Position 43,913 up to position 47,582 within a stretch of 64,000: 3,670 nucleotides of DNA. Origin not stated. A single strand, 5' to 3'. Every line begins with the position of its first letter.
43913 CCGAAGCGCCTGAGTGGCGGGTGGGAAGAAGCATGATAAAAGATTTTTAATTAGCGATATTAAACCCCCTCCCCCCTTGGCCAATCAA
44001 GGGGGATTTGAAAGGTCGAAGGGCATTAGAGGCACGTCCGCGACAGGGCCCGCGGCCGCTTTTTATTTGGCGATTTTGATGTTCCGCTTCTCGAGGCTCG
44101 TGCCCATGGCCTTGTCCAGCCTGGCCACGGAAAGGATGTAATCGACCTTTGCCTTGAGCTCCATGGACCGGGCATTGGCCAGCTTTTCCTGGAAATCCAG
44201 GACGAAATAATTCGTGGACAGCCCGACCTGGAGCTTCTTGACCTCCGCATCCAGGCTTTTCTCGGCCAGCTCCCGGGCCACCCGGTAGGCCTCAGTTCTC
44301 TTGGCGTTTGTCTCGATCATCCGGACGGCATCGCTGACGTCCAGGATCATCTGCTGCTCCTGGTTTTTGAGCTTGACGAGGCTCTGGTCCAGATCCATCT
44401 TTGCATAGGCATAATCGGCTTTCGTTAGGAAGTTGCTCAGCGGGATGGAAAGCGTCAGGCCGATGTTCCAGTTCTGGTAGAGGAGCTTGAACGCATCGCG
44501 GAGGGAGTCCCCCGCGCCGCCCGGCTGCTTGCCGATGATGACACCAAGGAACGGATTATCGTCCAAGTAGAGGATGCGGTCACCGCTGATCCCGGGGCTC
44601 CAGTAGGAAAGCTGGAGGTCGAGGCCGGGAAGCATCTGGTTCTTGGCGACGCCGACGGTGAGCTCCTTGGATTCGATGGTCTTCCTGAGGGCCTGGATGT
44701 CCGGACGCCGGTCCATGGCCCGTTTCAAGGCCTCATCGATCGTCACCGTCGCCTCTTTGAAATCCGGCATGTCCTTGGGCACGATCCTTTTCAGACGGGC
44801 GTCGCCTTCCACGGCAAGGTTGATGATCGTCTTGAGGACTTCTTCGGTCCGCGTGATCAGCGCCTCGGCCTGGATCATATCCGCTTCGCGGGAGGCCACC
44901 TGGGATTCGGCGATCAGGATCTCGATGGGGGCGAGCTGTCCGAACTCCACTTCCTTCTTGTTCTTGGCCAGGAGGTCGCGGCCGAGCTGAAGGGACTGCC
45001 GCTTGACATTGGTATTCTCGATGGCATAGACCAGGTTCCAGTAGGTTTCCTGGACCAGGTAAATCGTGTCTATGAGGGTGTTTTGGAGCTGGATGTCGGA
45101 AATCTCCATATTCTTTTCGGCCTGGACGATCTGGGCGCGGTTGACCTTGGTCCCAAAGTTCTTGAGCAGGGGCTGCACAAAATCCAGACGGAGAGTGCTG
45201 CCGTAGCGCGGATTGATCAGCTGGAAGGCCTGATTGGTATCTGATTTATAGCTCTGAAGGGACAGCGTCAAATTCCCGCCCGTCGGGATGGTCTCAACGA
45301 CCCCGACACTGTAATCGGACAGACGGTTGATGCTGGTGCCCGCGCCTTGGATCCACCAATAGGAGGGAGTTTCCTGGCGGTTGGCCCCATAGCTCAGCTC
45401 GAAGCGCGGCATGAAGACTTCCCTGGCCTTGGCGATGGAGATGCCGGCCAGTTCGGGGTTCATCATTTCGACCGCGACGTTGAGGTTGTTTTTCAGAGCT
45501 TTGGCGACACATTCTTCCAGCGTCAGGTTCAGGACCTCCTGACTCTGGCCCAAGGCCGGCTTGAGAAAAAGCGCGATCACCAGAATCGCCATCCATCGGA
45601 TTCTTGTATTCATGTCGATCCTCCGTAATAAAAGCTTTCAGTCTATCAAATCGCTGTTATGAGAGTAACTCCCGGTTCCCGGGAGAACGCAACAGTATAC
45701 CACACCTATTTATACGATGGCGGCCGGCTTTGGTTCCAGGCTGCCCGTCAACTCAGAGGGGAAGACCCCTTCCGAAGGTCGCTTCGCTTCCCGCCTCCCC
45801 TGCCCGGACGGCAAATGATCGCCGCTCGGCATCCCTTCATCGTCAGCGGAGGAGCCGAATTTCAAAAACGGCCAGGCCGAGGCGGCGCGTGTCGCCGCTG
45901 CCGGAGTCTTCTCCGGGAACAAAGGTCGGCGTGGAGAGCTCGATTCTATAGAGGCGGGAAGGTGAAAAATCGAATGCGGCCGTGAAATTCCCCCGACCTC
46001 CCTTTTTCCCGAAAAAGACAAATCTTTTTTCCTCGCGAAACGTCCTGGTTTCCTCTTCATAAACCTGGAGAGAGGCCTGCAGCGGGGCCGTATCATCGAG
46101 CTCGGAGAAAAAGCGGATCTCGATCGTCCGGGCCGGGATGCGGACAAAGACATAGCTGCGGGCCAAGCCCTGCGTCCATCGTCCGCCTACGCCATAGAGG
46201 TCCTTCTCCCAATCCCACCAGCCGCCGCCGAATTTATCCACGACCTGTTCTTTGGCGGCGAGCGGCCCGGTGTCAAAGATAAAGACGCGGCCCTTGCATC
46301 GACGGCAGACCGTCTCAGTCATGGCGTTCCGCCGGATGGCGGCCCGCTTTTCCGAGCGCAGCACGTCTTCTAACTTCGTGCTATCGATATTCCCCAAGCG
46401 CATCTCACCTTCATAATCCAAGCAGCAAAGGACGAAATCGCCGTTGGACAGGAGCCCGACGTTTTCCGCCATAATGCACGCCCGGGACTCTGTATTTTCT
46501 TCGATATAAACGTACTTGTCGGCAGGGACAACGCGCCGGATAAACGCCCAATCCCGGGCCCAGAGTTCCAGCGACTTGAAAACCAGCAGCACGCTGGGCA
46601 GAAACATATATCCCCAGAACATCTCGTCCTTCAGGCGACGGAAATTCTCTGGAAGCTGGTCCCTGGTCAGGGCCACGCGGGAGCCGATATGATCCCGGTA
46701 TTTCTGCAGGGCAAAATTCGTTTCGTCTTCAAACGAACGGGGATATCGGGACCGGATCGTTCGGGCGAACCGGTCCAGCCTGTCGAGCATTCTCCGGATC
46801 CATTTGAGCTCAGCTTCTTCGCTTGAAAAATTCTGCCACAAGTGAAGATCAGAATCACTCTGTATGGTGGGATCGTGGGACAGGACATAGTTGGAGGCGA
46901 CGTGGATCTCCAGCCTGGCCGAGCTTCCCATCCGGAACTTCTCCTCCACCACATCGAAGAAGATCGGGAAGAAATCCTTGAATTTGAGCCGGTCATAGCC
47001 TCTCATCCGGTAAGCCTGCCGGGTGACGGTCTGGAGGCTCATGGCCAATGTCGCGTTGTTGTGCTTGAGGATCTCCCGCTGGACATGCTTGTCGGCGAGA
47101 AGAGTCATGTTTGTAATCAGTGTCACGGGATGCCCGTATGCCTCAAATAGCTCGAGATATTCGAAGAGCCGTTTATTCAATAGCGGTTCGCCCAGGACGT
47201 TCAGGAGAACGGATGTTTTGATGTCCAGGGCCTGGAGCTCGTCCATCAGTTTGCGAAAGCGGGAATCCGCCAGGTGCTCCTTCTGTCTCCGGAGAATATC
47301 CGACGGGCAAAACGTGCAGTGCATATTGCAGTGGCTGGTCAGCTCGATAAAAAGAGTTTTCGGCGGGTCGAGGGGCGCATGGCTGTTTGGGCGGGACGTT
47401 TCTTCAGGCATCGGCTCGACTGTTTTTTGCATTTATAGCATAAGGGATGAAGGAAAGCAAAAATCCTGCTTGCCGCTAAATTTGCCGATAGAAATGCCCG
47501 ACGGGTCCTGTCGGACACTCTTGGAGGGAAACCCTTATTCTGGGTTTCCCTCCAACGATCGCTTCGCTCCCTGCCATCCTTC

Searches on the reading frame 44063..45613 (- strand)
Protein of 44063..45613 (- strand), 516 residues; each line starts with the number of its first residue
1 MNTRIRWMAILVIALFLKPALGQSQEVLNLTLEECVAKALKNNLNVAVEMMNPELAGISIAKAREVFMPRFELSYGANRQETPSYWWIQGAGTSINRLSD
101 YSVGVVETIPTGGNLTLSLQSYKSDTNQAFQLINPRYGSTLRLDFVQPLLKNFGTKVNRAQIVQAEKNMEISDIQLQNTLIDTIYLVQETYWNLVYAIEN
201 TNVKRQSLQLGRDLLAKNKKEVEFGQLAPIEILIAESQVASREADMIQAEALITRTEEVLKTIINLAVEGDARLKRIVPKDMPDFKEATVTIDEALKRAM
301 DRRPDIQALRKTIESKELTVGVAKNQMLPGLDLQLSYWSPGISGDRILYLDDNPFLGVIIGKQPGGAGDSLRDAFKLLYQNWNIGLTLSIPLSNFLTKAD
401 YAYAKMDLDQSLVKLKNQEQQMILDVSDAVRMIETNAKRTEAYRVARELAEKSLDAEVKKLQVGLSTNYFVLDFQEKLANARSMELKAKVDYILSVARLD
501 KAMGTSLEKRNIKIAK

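Call 99: search_protein_families(library=pfam, proteins=[window:44063-45613:-], max_evalue=0.001)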
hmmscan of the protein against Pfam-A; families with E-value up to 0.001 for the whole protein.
window:44063-45613:- (516 aa): 1 family
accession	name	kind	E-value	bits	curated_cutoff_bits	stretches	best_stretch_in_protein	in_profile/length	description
PF02321.23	OEP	-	9.7e-42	143.3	22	2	293-504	2-187/187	Outer membrane efflux protein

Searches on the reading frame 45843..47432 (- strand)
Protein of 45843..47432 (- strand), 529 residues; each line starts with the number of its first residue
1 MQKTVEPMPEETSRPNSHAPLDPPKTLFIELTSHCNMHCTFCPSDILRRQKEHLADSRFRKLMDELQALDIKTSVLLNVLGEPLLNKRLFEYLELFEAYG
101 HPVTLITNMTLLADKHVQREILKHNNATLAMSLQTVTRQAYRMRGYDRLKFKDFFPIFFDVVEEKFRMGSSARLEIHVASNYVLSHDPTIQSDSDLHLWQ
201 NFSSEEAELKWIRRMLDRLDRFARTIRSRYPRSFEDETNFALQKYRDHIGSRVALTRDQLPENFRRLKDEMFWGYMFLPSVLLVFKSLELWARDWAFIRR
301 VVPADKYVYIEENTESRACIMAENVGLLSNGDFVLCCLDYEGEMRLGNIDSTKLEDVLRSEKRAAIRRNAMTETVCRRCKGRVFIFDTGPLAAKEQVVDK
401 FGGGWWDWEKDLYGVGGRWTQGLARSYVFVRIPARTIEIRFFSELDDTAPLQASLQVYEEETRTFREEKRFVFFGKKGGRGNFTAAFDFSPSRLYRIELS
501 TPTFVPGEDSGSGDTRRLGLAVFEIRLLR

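Call 99: search_protein_families(library=pfam, proteins=[window:45843-47432:-], max_evalue=0.001)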
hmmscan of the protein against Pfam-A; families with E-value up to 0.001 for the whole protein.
window:45843-47432:- (529 aa): 2 families
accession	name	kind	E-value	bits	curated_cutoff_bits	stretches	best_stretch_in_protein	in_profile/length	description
PF04055.27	Radical_SAM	-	6.6e-11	43.1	29.5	1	29-148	1-123/166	Radical SAM superfamily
PF13186.11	SPASM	-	4.5e-10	40.1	21.5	1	320-380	3-67/67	Iron-sulfur cluster-binding domain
